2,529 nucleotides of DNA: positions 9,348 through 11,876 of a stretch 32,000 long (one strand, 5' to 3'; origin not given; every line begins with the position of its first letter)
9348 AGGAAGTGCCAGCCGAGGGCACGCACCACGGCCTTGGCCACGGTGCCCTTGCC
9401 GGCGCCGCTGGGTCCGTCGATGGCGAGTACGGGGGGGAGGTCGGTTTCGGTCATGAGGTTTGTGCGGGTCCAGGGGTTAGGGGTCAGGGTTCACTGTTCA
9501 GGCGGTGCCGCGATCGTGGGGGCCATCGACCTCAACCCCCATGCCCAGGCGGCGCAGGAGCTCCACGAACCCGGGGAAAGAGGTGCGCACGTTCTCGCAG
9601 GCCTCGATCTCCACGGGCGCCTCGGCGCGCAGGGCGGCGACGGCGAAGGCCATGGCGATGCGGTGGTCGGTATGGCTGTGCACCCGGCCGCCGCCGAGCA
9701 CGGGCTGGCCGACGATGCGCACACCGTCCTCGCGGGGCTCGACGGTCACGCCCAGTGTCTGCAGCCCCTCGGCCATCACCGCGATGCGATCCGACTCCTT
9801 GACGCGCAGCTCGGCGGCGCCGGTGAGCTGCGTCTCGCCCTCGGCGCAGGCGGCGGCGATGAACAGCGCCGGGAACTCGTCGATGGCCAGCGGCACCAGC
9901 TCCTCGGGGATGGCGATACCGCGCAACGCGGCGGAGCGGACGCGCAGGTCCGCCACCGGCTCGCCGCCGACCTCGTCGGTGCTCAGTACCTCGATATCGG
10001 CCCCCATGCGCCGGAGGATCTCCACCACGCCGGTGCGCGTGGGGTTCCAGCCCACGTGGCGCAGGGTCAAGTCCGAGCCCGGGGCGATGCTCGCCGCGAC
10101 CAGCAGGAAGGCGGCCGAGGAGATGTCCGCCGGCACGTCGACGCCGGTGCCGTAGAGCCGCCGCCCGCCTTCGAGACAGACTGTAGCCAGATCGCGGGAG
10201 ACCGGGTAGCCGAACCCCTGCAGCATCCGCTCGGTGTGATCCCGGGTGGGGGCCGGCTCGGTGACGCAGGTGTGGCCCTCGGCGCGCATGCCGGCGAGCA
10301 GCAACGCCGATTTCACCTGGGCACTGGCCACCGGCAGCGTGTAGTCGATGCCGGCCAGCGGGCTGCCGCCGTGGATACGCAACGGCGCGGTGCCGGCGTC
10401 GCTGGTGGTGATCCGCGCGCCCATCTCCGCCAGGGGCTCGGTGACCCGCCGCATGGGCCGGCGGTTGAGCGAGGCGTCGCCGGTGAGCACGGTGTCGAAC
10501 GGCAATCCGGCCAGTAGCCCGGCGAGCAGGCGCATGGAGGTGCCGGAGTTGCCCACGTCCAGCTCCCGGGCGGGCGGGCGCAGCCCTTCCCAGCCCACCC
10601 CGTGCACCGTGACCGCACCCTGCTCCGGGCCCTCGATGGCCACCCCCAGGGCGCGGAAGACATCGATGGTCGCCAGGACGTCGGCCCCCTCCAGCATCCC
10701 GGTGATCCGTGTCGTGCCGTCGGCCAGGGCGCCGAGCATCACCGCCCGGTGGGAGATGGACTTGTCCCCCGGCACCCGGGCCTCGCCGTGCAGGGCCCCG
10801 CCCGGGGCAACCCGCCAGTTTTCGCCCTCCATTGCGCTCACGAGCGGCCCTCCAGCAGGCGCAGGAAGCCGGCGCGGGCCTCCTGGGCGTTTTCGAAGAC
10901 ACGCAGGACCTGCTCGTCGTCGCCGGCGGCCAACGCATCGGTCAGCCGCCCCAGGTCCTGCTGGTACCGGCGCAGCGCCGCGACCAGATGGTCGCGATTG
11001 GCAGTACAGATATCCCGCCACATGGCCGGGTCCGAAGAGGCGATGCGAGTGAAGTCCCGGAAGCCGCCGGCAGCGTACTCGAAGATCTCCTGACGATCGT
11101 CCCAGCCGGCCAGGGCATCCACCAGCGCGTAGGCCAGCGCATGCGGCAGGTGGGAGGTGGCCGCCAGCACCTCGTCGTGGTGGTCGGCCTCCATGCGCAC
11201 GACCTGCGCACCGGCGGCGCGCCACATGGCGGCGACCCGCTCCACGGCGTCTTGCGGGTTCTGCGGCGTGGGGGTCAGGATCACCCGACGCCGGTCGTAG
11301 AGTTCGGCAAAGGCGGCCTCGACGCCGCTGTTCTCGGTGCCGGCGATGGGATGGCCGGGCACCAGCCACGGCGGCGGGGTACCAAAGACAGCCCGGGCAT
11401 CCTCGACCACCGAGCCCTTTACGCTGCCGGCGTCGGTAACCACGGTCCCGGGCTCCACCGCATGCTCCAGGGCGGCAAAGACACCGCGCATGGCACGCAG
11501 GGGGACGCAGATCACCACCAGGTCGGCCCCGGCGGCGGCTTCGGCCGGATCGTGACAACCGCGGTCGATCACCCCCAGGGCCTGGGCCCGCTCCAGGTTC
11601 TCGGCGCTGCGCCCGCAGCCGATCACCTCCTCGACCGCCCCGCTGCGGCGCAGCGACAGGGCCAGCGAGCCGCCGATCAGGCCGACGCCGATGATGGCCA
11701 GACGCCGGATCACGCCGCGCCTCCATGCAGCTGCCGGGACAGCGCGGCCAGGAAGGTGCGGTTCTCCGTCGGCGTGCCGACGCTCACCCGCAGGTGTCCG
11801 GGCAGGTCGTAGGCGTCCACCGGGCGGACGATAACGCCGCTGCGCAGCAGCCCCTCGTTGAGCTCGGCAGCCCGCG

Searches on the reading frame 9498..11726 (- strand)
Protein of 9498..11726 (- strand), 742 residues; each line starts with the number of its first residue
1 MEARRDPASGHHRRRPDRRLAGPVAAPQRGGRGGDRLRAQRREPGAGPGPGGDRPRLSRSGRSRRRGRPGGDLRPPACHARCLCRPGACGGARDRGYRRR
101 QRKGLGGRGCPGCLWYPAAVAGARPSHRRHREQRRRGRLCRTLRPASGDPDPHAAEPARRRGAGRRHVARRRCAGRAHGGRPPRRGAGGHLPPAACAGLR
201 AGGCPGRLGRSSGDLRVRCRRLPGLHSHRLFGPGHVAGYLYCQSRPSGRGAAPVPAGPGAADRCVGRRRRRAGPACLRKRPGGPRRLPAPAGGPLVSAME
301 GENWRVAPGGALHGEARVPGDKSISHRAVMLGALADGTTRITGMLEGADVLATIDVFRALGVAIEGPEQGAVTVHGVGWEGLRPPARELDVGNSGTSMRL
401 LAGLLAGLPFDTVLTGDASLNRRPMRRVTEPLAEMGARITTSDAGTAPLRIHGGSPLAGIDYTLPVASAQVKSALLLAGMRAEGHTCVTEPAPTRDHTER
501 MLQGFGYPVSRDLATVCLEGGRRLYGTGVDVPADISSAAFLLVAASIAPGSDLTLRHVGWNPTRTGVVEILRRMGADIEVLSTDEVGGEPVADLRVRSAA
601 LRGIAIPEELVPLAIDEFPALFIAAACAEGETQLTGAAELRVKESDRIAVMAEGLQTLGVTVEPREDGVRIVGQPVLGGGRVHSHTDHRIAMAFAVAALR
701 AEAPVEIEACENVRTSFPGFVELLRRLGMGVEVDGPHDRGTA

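Call 35: find_related_loci(query=window:9498-11726:-, collection=genome_contigs, flank=10000)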
Query window:9498-11726:- (742 aa) in genome_contigs; peptide patterns used: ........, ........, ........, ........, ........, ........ (x = any residue, [..] = any of these).
600 stretches matched a pattern (row limit reached: there are more); 532 encode a relative of the query (tblastn E <= 1e-3); the best 80 are kept; 80 distinct loci.
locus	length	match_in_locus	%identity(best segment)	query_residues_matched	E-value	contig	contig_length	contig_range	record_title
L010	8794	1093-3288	80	3-734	0e+0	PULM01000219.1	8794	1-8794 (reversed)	MAG: Ectothiorhodospiraceae bacterium isolate B1Sed10_46R1 B1-Sed10-C11749, whole genome shotgun sequence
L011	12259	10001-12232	53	3-740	0e+0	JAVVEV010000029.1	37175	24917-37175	MAG: Thiogranum sp. isolate TamC13-30 NODE_29_length_37175_cov_5.412691, whole genome shotgun sequence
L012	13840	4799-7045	50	4-735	0e+0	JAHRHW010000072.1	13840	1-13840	MAG: Candidatus Thiodiazotropha taylori isolate LUC18009_Mgill_PainPondCtena NODE_73_length_13840_cov_5.173957, whole ge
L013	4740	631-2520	56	101-733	0e+0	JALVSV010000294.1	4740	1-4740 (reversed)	MAG: Methylothermaceae bacterium isolate A3_metabat2_scaf2bin.379 A3_NODE_30152_length_4740_cov_2.028832, whole genome s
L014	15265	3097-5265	52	12-734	0e+0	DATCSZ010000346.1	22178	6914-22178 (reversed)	MAG TPA_asm: Pseudomonadales bacterium isolate SMAG_U7318 k141_245880, whole genome shotgun sequence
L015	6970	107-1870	60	171-733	0e+0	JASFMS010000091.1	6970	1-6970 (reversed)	MAG: Ectothiorhodospiraceae bacterium isolate D0817S02metaG_Bin_319 D0817S02metaG_FD_scaffold_3036_c1, whole genome shot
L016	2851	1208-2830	58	194-732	0e+0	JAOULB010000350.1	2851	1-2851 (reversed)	MAG: Gammaproteobacteria bacterium isolate 8_1_Jan_SF_Bin63 8_1_Jan_SF_Bin63_scaffold_30068_c1, whole genome shotgun seq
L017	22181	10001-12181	53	6-731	1e-180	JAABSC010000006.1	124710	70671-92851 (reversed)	MAG: Thioalkalivibrio paradoxus isolate S10.Bin039 NODE_6_length_124710_cov_22.5268, whole genome shotgun sequence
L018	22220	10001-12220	50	6-732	1e-180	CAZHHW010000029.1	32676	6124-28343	MAG TPA_asm: uncultured Gammaproteobacteria bacterium isolate SRP193066_co2_437 genome assembly, contig: NODE_692_length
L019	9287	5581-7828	67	11-729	4e-180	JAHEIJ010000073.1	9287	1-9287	MAG: Gammaproteobacteria bacterium isolate Ww497 NODE_19938_length_9287_cov_3.361117, whole genome shotgun sequence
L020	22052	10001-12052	50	58-732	2e-179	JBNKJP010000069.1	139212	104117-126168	MAG: Candidatus Thiodiazotropha sp. isolate H2.bin.18.orig k141_976416, whole genome shotgun sequence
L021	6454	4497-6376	66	114-731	1e-179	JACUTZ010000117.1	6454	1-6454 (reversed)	MAG: Gammaproteobacteria bacterium isolate Kmv18 NODE_5647_length_6454_cov_89.678700, whole genome shotgun sequence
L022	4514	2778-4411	66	190-731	0e+0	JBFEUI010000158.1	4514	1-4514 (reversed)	MAG: Thiohalomonadaceae bacterium isolate Mix_mud07.2021.05.54 k141_2749172_length_4514_cov_10.0000, whole genome shotgu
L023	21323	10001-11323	67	296-729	9e-177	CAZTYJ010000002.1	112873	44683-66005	MAG TPA_asm: uncultured Halothiobacillus sp. isolate binchicken_co37_13 genome assembly, contig: NODE_57_length_112873_c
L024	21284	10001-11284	65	303-731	4e-176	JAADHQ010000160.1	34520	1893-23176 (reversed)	MAG: Gammaproteobacteria bacterium isolate M_MetaBat.2 contig-127_4005, whole genome shotgun sequence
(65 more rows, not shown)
